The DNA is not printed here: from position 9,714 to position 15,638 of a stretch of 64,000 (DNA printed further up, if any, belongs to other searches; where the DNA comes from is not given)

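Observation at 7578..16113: Three-gene operon built around a 1874-aa Cys-rich giant surface protein flanked by proteins with pilin-like N-termini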

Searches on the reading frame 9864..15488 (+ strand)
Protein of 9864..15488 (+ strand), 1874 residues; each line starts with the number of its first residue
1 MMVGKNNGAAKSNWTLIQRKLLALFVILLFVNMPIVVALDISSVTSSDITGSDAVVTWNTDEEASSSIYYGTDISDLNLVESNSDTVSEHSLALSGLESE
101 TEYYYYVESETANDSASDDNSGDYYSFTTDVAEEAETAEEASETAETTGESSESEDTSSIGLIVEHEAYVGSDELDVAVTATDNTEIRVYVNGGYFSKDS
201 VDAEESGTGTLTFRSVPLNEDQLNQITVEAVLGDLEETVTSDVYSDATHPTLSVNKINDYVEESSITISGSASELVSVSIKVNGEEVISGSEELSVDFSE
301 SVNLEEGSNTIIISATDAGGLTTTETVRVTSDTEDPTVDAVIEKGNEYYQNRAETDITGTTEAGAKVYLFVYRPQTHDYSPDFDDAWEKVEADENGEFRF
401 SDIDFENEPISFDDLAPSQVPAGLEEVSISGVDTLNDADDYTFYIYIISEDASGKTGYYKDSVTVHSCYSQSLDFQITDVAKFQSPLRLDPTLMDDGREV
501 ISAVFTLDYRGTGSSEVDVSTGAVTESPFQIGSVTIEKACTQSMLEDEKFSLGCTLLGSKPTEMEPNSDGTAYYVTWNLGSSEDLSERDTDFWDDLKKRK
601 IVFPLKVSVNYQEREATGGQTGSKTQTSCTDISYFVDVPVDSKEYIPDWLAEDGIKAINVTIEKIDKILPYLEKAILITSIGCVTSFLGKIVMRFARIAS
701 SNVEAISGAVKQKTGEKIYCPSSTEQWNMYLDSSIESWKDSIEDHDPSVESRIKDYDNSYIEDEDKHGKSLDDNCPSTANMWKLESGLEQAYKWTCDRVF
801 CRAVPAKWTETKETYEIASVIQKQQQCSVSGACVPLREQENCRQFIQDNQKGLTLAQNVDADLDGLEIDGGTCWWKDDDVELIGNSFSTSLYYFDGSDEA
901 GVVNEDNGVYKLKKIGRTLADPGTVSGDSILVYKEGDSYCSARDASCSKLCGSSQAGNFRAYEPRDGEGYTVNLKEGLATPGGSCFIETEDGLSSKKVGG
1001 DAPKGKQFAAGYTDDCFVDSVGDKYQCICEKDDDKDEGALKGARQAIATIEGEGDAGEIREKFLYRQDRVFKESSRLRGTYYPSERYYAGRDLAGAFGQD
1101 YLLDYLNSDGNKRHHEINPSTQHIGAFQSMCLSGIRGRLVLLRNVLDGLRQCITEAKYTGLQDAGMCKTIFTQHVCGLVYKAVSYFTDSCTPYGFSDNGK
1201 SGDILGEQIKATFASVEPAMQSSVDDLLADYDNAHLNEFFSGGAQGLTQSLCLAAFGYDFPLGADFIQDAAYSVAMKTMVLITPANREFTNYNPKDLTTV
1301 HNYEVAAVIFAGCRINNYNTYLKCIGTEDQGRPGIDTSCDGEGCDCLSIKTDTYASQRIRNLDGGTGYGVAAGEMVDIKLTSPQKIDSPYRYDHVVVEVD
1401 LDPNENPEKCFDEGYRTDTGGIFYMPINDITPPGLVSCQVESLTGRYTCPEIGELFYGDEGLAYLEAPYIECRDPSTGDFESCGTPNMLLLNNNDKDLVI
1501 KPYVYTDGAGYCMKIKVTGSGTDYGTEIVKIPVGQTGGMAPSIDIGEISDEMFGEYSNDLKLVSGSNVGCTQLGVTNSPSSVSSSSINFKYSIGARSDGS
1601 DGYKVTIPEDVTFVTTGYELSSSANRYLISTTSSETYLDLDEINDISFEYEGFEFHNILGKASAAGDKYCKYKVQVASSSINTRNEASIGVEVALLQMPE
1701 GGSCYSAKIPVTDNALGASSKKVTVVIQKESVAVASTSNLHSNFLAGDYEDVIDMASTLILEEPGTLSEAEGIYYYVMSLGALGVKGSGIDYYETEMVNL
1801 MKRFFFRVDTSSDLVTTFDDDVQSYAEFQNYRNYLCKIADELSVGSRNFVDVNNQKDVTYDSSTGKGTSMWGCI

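Call 3: search_protein_families(library=pfam, proteins=[window:9864-15488:+], max_evalue=0.1)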
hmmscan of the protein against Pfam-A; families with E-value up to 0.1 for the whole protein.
window:9864-15488:+ (1874 aa): 3 families
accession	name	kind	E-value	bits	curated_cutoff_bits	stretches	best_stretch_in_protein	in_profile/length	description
PF09136.16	Glucodextran_B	-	8.7e-07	29.2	27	1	250-332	1-82/83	Glucodextranase, domain B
PF16656.11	Pur_ac_phosph_N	-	3.4e-06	28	30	1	45-129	7-93/93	Purple acid Phosphatase, N-terminal domain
PF19077.6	Big_13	-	0.0022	18.9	27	1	265-333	30-102/102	Bacterial Ig-like domain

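Call 7: search_protein_families(library=ncbifam, proteins=[window:9864-15488:+], max_evalue=0.1)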
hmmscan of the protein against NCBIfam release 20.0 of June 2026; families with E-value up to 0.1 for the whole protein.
window:9864-15488:+ (1874 aa): 1 family
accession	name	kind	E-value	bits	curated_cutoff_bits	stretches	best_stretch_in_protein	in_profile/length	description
NF033510.3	Ca_tandemer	repeat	0.015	15.6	50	0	242-321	3-94/96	Ca2+-stabilized repeat-containing adhesin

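Call 8: search_protein_families(library=phrogs, proteins=[window:9864-15488:+], max_evalue=0.1)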
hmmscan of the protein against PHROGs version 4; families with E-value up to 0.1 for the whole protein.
window:9864-15488:+ (1874 aa): 0 families

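Call 9: search_solved_structures(query=window:9864-15488:+, max_evalue=1)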
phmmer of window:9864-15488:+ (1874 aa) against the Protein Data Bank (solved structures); distinct sequences matched with E-value up to 1: 4.
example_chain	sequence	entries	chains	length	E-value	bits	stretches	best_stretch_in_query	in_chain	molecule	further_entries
2wkq_A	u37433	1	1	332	0.82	10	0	630-679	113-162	NPH1-1, RAS-RELATED C3 BOTULINUM TOXIN SUBSTRATE 1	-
2wkr_A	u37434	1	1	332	0.82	10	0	630-679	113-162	NPH1-1, RAS-RELATED C3 BOTULINUM TOXIN SUBSTRATE 1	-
2wkp_A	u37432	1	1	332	0.82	10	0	630-679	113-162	NPH1-1, RAS-RELATED C3 BOTULINUM TOXIN SUBSTRATE 1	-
9hkf_B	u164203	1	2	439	0.99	9.7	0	630-674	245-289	Haloalkane dehalogenase,non-specific serine/threonine protein kinase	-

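Call 11: find_homologous_proteins(query=window:9864-15488:+, max_evalue=0.001)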
Query window:9864-15488:+ (1874 aa): 17 proteins with E <= 0.001 among 8000 candidates.
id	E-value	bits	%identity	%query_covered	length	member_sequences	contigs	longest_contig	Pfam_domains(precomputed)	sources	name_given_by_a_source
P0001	0.0e+0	4252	100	100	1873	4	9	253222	PF16656.12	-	-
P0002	0.0e+0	2687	64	99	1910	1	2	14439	PF09136.17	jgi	jgi:hypothetical protein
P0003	0.0e+0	2598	63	100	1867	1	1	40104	PF09136.17,PF16656.12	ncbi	-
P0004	0.0e+0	2505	61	99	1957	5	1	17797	PF16656.12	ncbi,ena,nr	ncbi:hypothetical protein CL619_00015 [archaeon]|nr:hypothetical protein [archaeon]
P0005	0.0e+0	1874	49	97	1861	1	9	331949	PF09136.17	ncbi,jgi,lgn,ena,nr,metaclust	ncbi:fibronectin type III domain-containing protein [archaeon]|jgi:hypothetical protein|nr:fibronect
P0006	0.0e+0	1618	44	98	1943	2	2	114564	PF09136.17,PF16656.12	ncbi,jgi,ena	-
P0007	0.0e+0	1422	41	98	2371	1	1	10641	PF16656.12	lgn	-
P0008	0.0e+0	1411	40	97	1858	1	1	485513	PF16656.12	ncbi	-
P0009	0.0e+0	1306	39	97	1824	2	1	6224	-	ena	-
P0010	0.0e+0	1125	36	91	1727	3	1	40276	PF09136.17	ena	-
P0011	9.4e-41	157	41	5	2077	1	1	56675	PF25059.2,PF23376.2,PF16893.12,PF00041.28,PF16656.12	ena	-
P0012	5.4e-24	102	35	4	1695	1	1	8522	PF16655.13,PF25059.2,PF23376.2,PF25788.3,PF13860.13,PF00041.28,PF16656.12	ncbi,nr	ncbi:MAG: hypothetical protein HKN20_10165 [Gemmatimonadetes bacterium]|nr:hypothetical protein [Gem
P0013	1.2e-16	78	21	37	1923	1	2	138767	PF16655.13,PF23376.2,PF09136.17,PF00041.28,PF16656.12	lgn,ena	-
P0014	3.1e-8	50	37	5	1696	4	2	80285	PF16655.13,PF25059.2,PF23376.2,PF18962.8,PF25788.3,PF13860.13,PF13620.13,PF00041.28,PF16656.12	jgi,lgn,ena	-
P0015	1.6e-5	41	33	5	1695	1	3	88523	PF16655.13,PF25059.2,PF23376.2,PF00963.25,PF18962.8,PF25788.3,PF13860.13,PF13620.13,PF00041.28,PF16656.12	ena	-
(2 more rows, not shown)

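Call 12: find_encoding_contigs(protein=P0008, flank=10000, max_places=2)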
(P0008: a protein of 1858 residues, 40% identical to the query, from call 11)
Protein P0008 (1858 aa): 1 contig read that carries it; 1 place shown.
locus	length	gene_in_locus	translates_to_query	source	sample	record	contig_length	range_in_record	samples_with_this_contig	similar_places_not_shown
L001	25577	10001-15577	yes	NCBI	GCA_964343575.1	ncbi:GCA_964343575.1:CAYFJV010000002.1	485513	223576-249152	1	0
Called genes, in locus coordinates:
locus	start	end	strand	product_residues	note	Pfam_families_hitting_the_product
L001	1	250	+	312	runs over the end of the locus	-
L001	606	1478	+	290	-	-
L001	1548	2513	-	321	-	PF03215:Rad17 (weak), PF05496:RuvB_N, PF04851:ResIII (faint), PF00004:AAA, PF13173:AAA_14 (weak), PF13177:DNA_pol3_delta2 (weak), PF08542:Rep_fac_C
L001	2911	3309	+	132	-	-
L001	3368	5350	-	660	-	PF01841:Transglut_core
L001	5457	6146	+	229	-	PF01171:ATP_bind_3 (faint), PF02568:ThiI, PF06508:QueC (faint)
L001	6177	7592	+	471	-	PF01406:tRNA-synt_1e, PF01921:tRNA-synt_1f (faint), PF09334:tRNA-synt_1g (faint)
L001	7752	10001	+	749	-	-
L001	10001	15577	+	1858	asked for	PF16656:Pur_ac_phosph_N (weak)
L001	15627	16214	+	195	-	-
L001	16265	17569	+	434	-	PF03952:Enolase_N, PF00113:Enolase_C, PF13378:MR_MLE_C, PF07476:MAAL_C (weak)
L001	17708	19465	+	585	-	PF01464:SLT (faint)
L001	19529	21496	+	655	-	PF01966:HD, PF13328:HD_4, PF04607:RelA_SpoT, PF02824:TGS, PF28438:RelA_RIS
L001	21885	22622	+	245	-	-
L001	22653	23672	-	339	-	PF00044:Gp_dh_N, PF02800:Gp_dh_C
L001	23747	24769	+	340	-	PF17125:Methyltr_RsmF_N, PF01189:Methyltr_RsmB-F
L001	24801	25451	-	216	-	-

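Call 13: find_encoding_contigs(protein=P0005, flank=10000, max_places=2)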
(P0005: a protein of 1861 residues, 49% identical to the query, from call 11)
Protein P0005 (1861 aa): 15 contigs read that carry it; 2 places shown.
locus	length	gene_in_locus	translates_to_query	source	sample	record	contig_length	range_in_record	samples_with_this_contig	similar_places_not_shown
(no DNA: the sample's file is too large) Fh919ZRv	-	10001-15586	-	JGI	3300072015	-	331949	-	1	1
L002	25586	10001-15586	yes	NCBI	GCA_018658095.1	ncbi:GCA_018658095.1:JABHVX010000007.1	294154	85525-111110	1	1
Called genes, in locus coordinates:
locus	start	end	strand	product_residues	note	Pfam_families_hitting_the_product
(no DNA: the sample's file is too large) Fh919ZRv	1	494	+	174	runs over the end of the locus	-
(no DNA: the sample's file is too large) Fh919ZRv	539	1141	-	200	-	PF16715:CDPS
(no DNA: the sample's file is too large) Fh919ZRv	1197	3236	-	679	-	PF01841:Transglut_core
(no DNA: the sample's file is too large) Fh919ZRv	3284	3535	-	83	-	-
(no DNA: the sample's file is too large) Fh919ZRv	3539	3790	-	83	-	-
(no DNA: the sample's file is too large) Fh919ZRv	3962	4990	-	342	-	-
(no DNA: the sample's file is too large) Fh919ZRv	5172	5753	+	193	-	-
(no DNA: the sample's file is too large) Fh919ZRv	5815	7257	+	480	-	PF01406:tRNA-synt_1e, PF23493:CysS_C (weak)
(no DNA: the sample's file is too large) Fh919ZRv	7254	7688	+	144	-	-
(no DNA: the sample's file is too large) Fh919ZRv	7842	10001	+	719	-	-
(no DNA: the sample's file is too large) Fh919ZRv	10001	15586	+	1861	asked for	PF09136:Glucodextran_B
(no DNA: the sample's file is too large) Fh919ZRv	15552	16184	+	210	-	-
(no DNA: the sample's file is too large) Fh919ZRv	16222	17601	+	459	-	-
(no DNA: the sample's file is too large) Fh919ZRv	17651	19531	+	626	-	PF13328:HD_4, PF13291:ACT_4 (faint), PF04607:RelA_SpoT, PF02824:TGS, PF28438:RelA_RIS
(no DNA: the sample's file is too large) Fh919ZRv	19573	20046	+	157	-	PF00293:NUDIX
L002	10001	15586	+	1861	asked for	PF09136:Glucodextran_B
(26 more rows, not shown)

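Call 14: find_encoding_contigs(protein=P0013, flank=10000, max_places=2)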
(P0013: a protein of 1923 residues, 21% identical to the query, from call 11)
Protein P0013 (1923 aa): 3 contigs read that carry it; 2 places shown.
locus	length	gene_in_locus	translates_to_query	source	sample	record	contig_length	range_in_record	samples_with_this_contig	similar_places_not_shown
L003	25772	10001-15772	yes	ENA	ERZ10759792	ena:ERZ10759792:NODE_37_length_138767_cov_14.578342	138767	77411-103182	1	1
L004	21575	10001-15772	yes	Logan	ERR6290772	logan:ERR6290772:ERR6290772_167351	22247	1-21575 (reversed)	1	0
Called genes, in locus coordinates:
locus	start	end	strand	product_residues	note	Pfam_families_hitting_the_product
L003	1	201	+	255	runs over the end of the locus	-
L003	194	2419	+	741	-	-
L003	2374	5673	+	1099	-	-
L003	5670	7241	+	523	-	-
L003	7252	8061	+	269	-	-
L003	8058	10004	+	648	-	-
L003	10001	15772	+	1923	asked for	PF16655:PhoD_N (faint), PF16656:Pur_ac_phosph_N, PF23376:Fn3_VIN3 (faint), PF00041:fn3, PF16656:Pur_ac_phosph_N, PF09136:Glucodextran_B (faint)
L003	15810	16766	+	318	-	PF04467:DUF483 (weak)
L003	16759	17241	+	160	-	-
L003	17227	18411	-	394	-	-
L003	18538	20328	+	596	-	PF01909:NTP_transf_2, PF18765:Polbeta (weak)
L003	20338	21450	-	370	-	PF08665:PglZ (faint), PF01663:Phosphodiest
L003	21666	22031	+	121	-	PF00072:Response_reg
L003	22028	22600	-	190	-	PF02545:Maf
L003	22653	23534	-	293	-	PF00215:OMPdecase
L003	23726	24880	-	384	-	-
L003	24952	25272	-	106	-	PF00428:Ribosomal_60s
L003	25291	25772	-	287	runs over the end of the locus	PF00466:Ribosomal_L10, PF17777:RL10P_insert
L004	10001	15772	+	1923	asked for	PF16655:PhoD_N (faint), PF16656:Pur_ac_phosph_N, PF23376:Fn3_VIN3 (faint), PF00041:fn3, PF16656:Pur_ac_phosph_N, PF09136:Glucodextran_B (faint)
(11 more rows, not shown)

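Call 79: search_protein_families(library=pfam, proteins=[L003:2374-5670:+, L003:5670-7238:+, L003:7252-8058:+, L003:15810-16763:+, L003:16759-17238:+, P0007], max_evalue=0.001)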
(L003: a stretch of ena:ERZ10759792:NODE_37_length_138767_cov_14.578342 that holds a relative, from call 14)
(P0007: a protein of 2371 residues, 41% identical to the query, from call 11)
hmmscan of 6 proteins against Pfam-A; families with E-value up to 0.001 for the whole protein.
L003:2374-5670:+ (1099 aa): 0 families

L003:5670-7238:+ (523 aa): 0 families

L003:7252-8058:+ (269 aa): 0 families

L003:15810-16763:+ (318 aa): 1 family
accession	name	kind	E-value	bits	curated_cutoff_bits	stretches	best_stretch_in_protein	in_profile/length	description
PF04467.17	DUF483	-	3.8e-06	27.4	25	1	113-211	11-101/122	Protein of unknown function (DUF483)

L003:16759-17238:+ (160 aa): 0 families

P0007 (2371 aa): 1 family
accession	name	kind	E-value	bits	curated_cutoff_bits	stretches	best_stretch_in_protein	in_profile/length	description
PF16656.11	Pur_ac_phosph_N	-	1.5e-06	29.1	30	1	49-124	11-93/93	Purple acid Phosphatase, N-terminal domain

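Call 94: search_protein_families(library=pfam, proteins=[L001:17708-19462:+], max_evalue=0.001)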
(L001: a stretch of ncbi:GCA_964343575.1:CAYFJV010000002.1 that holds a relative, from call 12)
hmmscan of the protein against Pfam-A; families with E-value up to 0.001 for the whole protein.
L001:17708-19462:+ (585 aa): 1 family
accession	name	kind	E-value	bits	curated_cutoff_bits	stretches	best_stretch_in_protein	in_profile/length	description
PF01464.25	SLT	-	5.4e-13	49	21.3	2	382-410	15-43/117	Transglycosylase SLT domain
